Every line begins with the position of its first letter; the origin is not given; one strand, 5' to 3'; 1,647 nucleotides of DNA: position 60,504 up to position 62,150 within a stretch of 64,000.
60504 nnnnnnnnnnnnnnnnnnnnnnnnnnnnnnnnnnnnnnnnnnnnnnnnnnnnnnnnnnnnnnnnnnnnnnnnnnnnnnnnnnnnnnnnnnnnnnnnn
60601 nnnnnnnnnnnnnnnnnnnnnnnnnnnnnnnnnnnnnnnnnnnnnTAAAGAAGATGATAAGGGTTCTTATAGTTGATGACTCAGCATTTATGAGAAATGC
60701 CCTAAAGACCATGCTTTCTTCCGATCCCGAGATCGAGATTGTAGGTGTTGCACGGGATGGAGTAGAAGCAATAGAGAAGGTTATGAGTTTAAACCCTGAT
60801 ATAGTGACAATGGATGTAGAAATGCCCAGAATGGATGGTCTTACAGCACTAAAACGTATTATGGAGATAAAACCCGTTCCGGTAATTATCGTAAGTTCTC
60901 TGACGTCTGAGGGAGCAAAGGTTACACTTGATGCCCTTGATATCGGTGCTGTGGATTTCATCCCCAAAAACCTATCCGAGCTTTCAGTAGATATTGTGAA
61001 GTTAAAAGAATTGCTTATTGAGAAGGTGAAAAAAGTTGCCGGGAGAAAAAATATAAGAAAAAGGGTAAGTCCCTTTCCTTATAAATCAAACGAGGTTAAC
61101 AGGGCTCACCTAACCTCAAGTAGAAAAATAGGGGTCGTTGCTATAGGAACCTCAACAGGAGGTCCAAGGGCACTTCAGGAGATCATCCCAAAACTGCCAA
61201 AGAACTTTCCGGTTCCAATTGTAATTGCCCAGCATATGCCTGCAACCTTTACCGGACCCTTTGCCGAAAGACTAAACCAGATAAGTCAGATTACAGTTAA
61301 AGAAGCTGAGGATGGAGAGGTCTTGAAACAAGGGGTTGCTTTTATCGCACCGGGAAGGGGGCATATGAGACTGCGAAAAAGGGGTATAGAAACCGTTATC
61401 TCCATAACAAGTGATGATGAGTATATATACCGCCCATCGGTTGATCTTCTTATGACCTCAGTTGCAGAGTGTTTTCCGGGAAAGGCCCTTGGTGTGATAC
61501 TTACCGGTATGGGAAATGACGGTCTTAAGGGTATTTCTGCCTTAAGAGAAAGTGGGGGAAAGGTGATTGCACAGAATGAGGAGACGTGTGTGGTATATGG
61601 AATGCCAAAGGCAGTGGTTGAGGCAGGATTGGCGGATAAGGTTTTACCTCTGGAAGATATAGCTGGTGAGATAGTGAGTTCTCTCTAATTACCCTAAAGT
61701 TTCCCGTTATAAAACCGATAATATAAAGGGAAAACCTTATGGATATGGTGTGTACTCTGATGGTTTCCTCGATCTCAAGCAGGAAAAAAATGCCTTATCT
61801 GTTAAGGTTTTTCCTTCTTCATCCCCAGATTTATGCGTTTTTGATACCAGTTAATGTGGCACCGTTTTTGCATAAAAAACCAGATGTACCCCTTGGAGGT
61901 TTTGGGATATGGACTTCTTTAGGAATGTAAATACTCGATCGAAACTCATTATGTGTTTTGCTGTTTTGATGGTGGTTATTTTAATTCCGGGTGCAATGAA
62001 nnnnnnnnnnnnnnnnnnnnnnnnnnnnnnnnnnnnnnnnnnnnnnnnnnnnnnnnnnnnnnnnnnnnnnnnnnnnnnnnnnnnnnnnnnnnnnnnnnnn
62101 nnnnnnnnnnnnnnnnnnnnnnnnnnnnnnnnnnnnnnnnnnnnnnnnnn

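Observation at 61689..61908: Tandem sigma28 and sigma54 promoters in front of the MCP gene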

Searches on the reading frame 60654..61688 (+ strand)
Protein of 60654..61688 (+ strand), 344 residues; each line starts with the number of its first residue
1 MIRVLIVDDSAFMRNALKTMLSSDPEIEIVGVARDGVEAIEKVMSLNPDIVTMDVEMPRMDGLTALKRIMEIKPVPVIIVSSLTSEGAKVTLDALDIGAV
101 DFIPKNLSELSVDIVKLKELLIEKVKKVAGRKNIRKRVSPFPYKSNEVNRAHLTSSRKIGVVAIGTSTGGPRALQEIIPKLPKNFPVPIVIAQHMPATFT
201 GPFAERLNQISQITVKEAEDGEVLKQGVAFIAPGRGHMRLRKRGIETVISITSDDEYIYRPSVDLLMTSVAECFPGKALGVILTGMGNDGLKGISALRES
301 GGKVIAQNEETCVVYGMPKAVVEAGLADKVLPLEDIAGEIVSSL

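Call 5: search_protein_families(library=pfam, proteins=[window:60654-61688:+])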
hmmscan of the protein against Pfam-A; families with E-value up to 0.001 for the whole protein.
window:60654-61688:+ (344 aa): 2 families
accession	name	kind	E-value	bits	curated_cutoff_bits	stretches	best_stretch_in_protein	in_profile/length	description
PF01339.22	CheB_methylest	-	6.5e-69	231.6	24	1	162-340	1-174/174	CheB methylesterase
PF00072.30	Response_reg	-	1.2e-23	83.8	30.2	1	4-108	1-102/111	Response regulator receiver domain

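Call 10: find_related_loci(query=window:60654-61688:+, collection=genome_contigs, flank=6000)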
Query window:60654-61688:+ (344 aa) in genome_contigs; peptide patterns used: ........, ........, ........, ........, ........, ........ (x = any residue, [..] = any of these).
599 stretches matched a pattern (row limit reached: there are more); 390 encode a relative of the query (tblastn E <= 1e-3); the best 80 are kept; 80 distinct loci.
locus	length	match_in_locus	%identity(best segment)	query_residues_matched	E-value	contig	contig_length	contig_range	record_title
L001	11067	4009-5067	73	1-344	6e-168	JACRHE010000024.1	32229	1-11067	MAG: Nitrospirae bacterium isolate NC_groundwater_1769_Pr3_B-0.1um_50_9 SR-2_scaffold_141_425852, whole genome shotgun s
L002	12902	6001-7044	73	1-344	1e-167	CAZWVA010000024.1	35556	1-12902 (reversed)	MAG TPA_asm: uncultured Spirochaetia bacterium isolate binchicken_co30_30 genome assembly, contig: NODE_1045_length_3555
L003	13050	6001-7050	71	1-344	5e-164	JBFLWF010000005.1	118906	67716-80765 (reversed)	MAG: Nitrospirota bacterium isolate MAG025 MAG025_5, whole genome shotgun sequence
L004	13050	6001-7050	71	1-344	2e-163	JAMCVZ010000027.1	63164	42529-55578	MAG: Nitrospirae bacterium isolate FK_Sedi_B_Bin.71 NODE_1071_length_63164_cov_17.6447, whole genome shotgun sequence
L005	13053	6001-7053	72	1-344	6e-165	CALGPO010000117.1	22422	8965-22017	MAG: uncultured bacterium isolate N1_Bin_METABAT__18_1 genome assembly, contig: c_000000611216, whole genome shotgun seq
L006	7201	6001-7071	70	1-344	1e-162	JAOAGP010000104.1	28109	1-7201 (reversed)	MAG: Thermodesulfovibrionales bacterium isolate SKW34 k141_1401690, whole genome shotgun sequence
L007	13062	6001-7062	71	1-344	2e-162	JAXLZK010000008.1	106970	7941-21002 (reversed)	MAG: Thermodesulfovibrionales bacterium isolate STL-NIT1 opera.106.fa-8, whole genome shotgun sequence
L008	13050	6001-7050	70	1-344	5e-162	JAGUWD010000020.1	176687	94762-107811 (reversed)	MAG: Thermodesulfovibrionales bacterium isolate DeMMO5_1 c_000000004882, whole genome shotgun sequence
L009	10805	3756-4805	70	1-344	6e-162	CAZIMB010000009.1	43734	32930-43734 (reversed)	MAG TPA_asm: uncultured Nitrospirota bacterium isolate binchicken_co40_38 genome assembly, contig: NODE_684_length_43734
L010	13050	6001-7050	69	2-344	3e-161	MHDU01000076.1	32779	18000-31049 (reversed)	MAG: Nitrospirae bacterium GWB2_47_37 gwb2_scaffold_892, whole genome shotgun sequence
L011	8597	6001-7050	70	1-344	2e-161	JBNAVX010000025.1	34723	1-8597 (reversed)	MAG: Thermodesulfovibrionales bacterium isolate Kamch4342-D-MF-049 bin31.fa-25, whole genome shotgun sequence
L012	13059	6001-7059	69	1-344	4e-161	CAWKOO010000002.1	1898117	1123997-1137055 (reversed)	MAG: Nitrospirota bacterium isolate MFD03726.bin.2.99 genome assembly, contig: contig_56649, whole genome shotgun sequen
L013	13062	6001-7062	70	1-344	3e-160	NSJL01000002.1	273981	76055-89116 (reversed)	MAG: Nitrospira sp. isolate Ru_enrich_NS NODE_10_length_273981_cov_107.768, whole genome shotgun sequence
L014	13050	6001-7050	70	1-344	2e-160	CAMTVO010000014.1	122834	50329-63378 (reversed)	MAG: uncultured Nitrospiraceae bacterium isolate G05_MAG_00012 genome assembly, contig: G05_MAG_00012_000000000009, whol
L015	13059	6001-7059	69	1-344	4e-160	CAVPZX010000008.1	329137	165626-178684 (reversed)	MAG: Nitrospirota bacterium isolate MFD03726.bin.1.73 genome assembly, contig: contig_81005, whole genome shotgun sequen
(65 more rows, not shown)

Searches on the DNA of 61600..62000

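Call 19: search_rna_families(source=window, start=61600, end=62000, threshold=evalue, max_evalue=10)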
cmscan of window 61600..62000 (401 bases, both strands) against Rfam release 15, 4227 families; matches with E-value up to 10: 5.
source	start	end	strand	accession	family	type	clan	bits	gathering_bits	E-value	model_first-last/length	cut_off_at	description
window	61726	61816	+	RF03996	mir-3012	Gene; miRNA;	-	16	90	4.4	1-68/68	no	mir-3012 microRNA precursor family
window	61726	61816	-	RF03996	mir-3012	Gene; miRNA;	-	15.7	90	5.3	1-68/68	no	mir-3012 microRNA precursor family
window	61724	61817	+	RF04157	MIR9486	Gene; miRNA;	-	14.6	100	4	1-119/119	no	MIR9486 microRNA precursor family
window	61630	61651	-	RF01101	TLS-PK6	Cis-reg;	-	13.4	44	6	1-40/40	no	Pseudoknot of tRNA-like structure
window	61809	61834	-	RF02937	Clostridiales-2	Gene; sRNA;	-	11.9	58.6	6.2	1-82/82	no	Clostridiales-2 RNA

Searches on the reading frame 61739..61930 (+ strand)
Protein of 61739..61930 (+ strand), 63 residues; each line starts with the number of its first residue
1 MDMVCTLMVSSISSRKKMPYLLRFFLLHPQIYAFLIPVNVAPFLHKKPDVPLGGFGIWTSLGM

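Call 6: search_protein_families(library=pfam, proteins=[window:61739-61930:+])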
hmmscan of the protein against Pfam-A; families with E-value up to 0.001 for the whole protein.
window:61739-61930:+ (63 aa): 0 families
